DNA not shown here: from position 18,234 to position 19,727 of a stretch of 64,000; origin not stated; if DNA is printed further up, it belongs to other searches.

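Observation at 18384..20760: Tandem MoxR ATPases, one fused to an MJ0042-type zinc ribbon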

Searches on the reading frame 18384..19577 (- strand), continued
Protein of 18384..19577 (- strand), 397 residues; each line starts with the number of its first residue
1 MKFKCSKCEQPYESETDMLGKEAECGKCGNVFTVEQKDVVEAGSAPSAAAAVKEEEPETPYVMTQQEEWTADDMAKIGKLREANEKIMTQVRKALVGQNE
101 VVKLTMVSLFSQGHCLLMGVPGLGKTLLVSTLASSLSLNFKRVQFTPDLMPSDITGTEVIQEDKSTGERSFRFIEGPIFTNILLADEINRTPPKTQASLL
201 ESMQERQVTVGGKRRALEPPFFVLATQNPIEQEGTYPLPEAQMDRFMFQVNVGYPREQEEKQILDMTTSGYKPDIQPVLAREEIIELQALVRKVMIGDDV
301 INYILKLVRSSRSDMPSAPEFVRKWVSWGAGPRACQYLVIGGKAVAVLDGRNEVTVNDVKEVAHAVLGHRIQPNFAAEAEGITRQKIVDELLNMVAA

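Call 56: fold_search(model_id=the predicted structure, library=pdb)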
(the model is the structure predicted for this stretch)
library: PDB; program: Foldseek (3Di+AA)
matches with E <= 10: 1467; with E <= 0.001: 853
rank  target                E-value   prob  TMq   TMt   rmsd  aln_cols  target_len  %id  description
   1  2r44                  8.0e-35  1.00  0.76  0.90   2.3       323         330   40  CRYSTAL STRUCTURE OF A PUTATIVE ATPASE (CHU_0153) FROM CYTOPHAGA HUTCHINSONII ATCC 33406 AT 2.00 A RESOLUTION (released 2007-09-18)
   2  8eag_F                3.0e-15  1.00  0.48  0.40  25.7       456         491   19  SsoMCM hexamer bound to Mg/ADP-BeFx and 12-mer oligo-dT. Class 2 (released 2022-12-14)
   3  6mii_E                4.9e-15  1.00  0.51  0.36  25.4       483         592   17  Crystal structure of minichromosome maintenance protein MCM/DNA complex (released 2019-07-24)
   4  9e2z_3                7.7e-15  1.00  0.48  0.32   7.7       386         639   16  Cryo-EM structure of human CMG helicase stalled at G4-containing DNA template (released 2025-03-26)
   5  9e2w_3                1.2e-14  1.00  0.49  0.34   7.2       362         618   17  Cryo-EM structure of yeast CMG helicase stalled at G4-containing DNA template, state 1 (released 2025-03-26)
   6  9nuk_A                1.8e-14  1.00  0.50  0.35  24.8       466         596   17  SsoPfMCM:DNA class 2a from merged particles (released 2026-03-25)
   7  6mii_A                2.5e-14  1.00  0.50  0.36  24.6       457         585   18  Crystal structure of minichromosome maintenance protein MCM/DNA complex (released 2019-07-24)
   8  7w1y_E                3.2e-14  1.00  0.52  0.32  12.9       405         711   16  Human MCM double hexamer bound to natural DNA duplex (polyAT/polyTA) (released 2023-02-08)
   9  7pt6_6                3.5e-14  1.00  0.52  0.35   6.2       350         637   16  Structure of MCM2-7 DH complexed with Cdc7-Dbf4 in the presence of ATPgS, state III (released 2022-06-08)
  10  7v3u_6                3.7e-14  1.00  0.53  0.35   6.0       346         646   14  Cryo-EM structure of MCM double hexamer with structured Mcm4-NSD (released 2022-04-13)
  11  6mii_B                3.7e-14  1.00  0.49  0.35  24.9       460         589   18  Crystal structure of minichromosome maintenance protein MCM/DNA complex (released 2019-07-24)
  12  7v3u_2                3.7e-14  1.00  0.50  0.34  26.2       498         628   16  Cryo-EM structure of MCM double hexamer with structured Mcm4-NSD (released 2022-04-13)
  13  8s0a_6                4.0e-14  1.00  0.52  0.34   8.3       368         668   16  H. sapiens MCM2-7 hexamer bound to double stranded DNA (released 2024-10-02)
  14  9e2w_4                4.2e-14  1.00  0.49  0.34  25.5       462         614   15  Cryo-EM structure of yeast CMG helicase stalled at G4-containing DNA template, state 1 (released 2025-03-26)
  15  8x7t_B                4.2e-14  1.00  0.48  0.31   9.7       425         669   18  MCM in the Apo state. (released 2024-01-17)
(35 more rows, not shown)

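Call 71: search_protein_families(library=padloc, proteins=[window:18384-19577:-], max_evalue=0.001)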
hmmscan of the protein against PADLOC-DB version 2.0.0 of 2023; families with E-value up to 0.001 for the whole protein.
window:18384-19577:- (397 aa): 4 families
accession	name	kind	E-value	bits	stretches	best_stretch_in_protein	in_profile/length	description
PDLC02196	IetA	-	1.2e-05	22.9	0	84-140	94-150/374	-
PDLC02195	IetA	-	0.0002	18.8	0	84-138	109-163/395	-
PDLC04232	IetA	-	0.00032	18.2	1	85-145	89-149/330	-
PDLC00915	TRIP13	-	0.00073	17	0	102-145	55-96/302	TRIP13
